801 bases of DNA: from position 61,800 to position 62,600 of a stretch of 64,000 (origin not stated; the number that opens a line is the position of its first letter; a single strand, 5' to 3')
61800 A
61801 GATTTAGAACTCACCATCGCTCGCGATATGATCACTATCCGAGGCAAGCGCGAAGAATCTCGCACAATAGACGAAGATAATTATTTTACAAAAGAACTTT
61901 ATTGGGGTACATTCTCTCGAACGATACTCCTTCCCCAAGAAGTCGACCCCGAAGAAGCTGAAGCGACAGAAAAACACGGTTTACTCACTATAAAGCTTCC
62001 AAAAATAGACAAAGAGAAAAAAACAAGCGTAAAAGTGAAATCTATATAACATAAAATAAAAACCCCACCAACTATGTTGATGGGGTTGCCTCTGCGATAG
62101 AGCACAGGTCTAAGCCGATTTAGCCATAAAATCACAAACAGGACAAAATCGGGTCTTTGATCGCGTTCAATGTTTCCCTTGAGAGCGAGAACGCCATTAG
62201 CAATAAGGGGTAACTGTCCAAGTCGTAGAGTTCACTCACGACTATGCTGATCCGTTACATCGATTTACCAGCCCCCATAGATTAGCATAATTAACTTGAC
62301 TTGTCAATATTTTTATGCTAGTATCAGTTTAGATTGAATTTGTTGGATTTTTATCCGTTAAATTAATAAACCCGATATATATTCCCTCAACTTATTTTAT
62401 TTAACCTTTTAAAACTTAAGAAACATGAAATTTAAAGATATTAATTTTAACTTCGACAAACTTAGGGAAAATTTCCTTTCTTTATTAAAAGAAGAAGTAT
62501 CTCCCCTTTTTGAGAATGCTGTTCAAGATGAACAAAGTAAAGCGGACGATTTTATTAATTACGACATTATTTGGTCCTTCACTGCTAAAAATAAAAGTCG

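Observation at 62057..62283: Candidate promoter-to-terminator small RNA in an ORF-free, GC-elevated stretch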

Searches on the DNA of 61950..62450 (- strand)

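Call 4: search_rna_families(source=window, start=61950, end=62450, threshold=evalue, max_evalue=10, show_alignments=4)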
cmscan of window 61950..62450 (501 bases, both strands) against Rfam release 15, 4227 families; matches with E-value up to 10: 2.
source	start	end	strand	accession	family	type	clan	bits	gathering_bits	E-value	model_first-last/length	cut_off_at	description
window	62266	62362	-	RF01197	snR39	Gene; snRNA; snoRNA; CD-box;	CL00054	19.7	40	0.63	1-95/95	no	Small nucleolar RNA snR39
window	62113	62154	+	RF00104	mir-10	Gene; miRNA;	-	12.6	47.5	8.4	17-57/74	no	mir-10 microRNA precursor family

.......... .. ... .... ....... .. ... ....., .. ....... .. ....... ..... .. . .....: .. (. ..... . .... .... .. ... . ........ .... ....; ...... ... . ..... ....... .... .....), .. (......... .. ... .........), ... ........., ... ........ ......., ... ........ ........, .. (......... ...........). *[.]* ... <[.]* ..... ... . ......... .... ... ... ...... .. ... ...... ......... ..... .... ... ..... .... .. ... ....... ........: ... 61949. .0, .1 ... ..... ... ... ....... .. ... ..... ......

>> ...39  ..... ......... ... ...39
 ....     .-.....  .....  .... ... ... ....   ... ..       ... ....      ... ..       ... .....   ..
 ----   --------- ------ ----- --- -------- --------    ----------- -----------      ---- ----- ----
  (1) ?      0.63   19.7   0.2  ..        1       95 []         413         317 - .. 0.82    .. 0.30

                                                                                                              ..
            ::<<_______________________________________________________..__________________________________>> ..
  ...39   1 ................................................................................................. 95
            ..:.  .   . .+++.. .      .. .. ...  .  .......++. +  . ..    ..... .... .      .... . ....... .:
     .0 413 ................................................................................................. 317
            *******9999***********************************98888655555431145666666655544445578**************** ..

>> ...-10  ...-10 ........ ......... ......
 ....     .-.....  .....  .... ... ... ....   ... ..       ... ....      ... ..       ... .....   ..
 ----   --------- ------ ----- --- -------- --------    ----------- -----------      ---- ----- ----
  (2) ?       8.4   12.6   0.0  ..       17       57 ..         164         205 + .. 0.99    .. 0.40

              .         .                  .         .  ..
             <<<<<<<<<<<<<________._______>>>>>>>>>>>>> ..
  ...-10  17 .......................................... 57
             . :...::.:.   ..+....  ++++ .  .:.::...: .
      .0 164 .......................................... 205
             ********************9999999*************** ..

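Call 53: build_rna_model(alignment_id=A2, structure=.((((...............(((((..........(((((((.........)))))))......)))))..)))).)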
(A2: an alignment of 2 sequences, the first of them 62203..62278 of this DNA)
Model R1 built from alignment A2 (2 sequences, 76 columns); structure: as given.
model positions 76; base pairs 16; branch points 0; effective number of sequences 1.56; information 0.745 bits per position. Calibrated on 0.2 Mb of random sequence (short: E-values are rough).
structure used (alignment columns):
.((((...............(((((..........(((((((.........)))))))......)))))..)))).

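Call 54: search_with_rna_model(model_id=R1, source=window, filters=off, max_evalue=10)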
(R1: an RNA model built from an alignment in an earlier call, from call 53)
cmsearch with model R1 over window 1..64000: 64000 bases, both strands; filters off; matches with E-value up to 10: 9.
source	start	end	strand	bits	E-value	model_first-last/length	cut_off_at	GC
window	62203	62278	-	99.6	9e-28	1-76/76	no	0.47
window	22089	22114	-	9.9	1.7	1-76/76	no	0.42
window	28170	28206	-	9.6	2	1-76/76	no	0.35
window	22356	22406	+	8.6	4.1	1-76/76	no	0.37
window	29948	29975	-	7.9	6.4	1-76/76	no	0.25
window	13281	13352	+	7.8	6.8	1-76/76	no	0.38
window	41790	41817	+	7.5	8.3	1-76/76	no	0.43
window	22791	22824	-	7.5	8.9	1-76/76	no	0.38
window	14635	14683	-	7.3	9.9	1-76/76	no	0.39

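Call 55: search_with_rna_model(model_id=R1, sources=[L002, L003, L004, L005, L006, L007, L008, L009, L010, L011, L012, L013, L014, L015, L016, L017, L018, L019, L020, L021, L022, L023, L024, L025, L026, L027, L028, L029, L030, L031, L032, L033, L034, L035, L036, L037, L038, L039, L040, L041, L042, L043, L044, L045, L046, L047, L048, L049, L050, L051, L052, L053, L054, L055, L056, L057, L058, L059, L060, L061, L062, L063, L064, L065, L066, L067, L068, L069, L070, L071, L072, L073, L074, L075, L076, L077, L078, L079, L080, L081, L108, L109, L110, L111, L112, L113, L114, L115, L116, L117, L118, L119, L120, L121, L122, L123], max_evalue=10)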
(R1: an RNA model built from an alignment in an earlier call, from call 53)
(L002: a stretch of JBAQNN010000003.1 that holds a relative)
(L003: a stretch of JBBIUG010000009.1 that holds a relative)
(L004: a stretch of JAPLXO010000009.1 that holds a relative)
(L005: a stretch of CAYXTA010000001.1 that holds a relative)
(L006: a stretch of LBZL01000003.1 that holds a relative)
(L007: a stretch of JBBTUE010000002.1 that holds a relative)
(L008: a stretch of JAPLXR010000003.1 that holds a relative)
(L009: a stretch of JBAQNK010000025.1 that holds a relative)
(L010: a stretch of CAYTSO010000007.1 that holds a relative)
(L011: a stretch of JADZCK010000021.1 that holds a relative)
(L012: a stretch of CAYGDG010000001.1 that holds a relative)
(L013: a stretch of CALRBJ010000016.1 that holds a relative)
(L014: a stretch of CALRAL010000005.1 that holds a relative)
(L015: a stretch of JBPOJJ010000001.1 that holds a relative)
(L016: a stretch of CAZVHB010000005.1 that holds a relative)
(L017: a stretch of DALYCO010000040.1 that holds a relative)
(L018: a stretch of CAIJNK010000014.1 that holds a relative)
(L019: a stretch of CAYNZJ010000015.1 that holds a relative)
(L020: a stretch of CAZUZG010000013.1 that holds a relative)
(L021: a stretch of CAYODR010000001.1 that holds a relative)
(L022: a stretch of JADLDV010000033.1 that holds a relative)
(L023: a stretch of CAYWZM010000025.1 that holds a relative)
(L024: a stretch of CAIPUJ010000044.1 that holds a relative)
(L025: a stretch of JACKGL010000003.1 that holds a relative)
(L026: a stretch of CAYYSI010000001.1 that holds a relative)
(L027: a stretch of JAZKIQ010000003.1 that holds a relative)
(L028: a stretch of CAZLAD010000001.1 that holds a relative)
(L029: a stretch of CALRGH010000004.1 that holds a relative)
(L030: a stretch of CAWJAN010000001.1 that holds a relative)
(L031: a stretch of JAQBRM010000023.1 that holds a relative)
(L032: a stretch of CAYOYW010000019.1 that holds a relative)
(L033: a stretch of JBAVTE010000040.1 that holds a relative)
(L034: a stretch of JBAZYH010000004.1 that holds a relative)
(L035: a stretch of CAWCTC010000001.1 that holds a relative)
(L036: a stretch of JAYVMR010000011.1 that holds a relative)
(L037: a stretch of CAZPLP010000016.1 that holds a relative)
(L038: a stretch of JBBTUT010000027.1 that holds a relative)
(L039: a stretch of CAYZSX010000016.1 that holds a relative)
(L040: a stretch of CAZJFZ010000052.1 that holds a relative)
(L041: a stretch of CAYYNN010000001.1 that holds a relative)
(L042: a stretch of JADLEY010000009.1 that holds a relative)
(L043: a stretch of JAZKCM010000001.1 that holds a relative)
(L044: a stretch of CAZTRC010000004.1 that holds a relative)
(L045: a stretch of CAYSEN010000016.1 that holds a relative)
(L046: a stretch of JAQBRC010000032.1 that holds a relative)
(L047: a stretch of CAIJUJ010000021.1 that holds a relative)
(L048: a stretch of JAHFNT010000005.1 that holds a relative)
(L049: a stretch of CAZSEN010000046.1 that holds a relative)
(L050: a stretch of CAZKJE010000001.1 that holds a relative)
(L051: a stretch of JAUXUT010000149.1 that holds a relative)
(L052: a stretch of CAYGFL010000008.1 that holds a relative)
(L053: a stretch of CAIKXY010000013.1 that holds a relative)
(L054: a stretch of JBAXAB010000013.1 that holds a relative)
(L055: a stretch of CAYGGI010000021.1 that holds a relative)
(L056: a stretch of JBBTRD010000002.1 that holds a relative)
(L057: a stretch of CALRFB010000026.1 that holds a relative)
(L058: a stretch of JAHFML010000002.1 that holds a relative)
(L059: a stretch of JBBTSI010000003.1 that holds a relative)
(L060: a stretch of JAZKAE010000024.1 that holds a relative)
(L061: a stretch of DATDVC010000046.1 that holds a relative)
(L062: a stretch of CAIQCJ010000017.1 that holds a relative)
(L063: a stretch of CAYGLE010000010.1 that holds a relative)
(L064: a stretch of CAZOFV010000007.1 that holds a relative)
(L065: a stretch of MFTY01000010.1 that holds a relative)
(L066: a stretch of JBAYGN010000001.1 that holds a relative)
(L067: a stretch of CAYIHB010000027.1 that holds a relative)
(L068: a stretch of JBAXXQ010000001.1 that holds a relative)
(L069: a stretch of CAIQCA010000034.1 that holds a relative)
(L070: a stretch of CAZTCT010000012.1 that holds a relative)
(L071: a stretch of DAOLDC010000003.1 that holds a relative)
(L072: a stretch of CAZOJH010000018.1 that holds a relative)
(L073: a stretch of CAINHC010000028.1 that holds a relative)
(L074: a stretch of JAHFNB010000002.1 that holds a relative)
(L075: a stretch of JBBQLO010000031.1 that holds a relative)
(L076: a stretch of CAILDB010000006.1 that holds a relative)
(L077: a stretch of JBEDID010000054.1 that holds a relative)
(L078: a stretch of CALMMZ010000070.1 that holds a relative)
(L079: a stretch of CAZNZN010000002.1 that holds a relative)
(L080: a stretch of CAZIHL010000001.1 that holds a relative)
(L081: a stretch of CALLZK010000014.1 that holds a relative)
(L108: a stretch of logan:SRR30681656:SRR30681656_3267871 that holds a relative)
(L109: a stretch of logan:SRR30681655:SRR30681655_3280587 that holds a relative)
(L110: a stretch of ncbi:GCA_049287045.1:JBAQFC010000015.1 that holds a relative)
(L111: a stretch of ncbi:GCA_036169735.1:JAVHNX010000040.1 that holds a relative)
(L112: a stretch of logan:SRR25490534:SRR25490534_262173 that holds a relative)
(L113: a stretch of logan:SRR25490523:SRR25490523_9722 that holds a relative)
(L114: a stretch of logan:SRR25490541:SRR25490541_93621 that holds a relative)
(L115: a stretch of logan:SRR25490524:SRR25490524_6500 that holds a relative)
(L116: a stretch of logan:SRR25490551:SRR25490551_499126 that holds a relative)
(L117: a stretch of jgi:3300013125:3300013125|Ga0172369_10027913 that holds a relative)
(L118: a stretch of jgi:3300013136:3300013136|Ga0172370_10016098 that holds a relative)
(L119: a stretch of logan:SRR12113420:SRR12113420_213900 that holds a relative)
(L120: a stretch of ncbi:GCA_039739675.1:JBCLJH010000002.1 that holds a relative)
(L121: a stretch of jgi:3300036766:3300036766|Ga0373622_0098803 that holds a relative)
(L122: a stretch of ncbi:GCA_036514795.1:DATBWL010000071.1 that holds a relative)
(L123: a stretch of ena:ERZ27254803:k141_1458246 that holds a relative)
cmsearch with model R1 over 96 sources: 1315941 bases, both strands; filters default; matches with E-value up to 10: 3.
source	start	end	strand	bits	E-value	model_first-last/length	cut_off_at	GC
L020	4995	5069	-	96.3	1.8e-25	1-76/76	no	0.52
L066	1389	1442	-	14.1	1.7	1-76/76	no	0.35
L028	1794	1886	+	13.9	2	1-76/76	no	0.53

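Call 59: search_with_rna_model(model_id=R1, sources=[L124, L125, L126, L127, L128, L129, L130, L131, L132, L133, L104, L105, L106, L107], max_evalue=10)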
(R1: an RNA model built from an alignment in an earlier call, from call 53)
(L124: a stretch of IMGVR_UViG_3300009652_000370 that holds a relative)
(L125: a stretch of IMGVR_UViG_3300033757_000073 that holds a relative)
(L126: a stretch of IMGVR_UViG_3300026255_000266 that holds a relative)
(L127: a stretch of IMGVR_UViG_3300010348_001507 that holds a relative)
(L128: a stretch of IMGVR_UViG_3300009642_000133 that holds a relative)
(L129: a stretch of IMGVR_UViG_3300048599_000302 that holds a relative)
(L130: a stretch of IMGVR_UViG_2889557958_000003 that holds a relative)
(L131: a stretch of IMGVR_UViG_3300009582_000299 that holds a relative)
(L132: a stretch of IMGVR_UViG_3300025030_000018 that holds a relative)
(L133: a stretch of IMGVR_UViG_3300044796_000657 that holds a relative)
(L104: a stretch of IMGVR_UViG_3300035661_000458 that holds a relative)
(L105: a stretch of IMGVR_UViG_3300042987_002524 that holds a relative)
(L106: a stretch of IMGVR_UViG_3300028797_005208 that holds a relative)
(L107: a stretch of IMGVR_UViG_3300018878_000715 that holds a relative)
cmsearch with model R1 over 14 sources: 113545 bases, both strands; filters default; matches with E-value up to 10: 10.
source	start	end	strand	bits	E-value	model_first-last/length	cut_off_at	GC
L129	8868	8938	+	16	0.041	1-76/76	no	0.56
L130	1175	1245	+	16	0.041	1-76/76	no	0.56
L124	1420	1490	+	16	0.041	1-76/76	no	0.56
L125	571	641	+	16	0.041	1-76/76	no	0.56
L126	6576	6646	-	16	0.041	1-76/76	no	0.56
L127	3815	3885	+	16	0.041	1-76/76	no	0.56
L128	1123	1193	-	16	0.041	1-76/76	no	0.56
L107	4081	4140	+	14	0.16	1-76/76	no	0.53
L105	2303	2346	+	11.5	0.95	16-71/76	no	0.57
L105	2834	2869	-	10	2.6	1-76/76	no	0.53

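Call 61: search_dna_similar(query=window:62050-62310:-, collection=phages, mode=distant, max_evalue=1, max_rows=8)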
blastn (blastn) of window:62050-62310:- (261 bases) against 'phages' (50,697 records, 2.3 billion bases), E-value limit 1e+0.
Records with a match: 1; places in all: 1; records where one place covers at least 80% of the query: 0.
Best place of each record, by identity: 80-90% 1.
By first word of the organism name: Streptomyces 1.
By host as written in the record: - 1.
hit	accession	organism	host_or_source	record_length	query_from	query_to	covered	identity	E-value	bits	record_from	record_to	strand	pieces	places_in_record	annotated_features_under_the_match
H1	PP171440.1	Streptomyces phage DekoNeimoidia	soil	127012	105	133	11%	89.7%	9e-1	40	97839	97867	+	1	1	record has no annotation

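Call 62: search_dna_similar(query=window:62050-62310:-, collection=plasmids, mode=distant, max_evalue=1, max_rows=8)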
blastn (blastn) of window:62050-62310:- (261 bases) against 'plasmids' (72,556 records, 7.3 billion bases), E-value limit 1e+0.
No match.
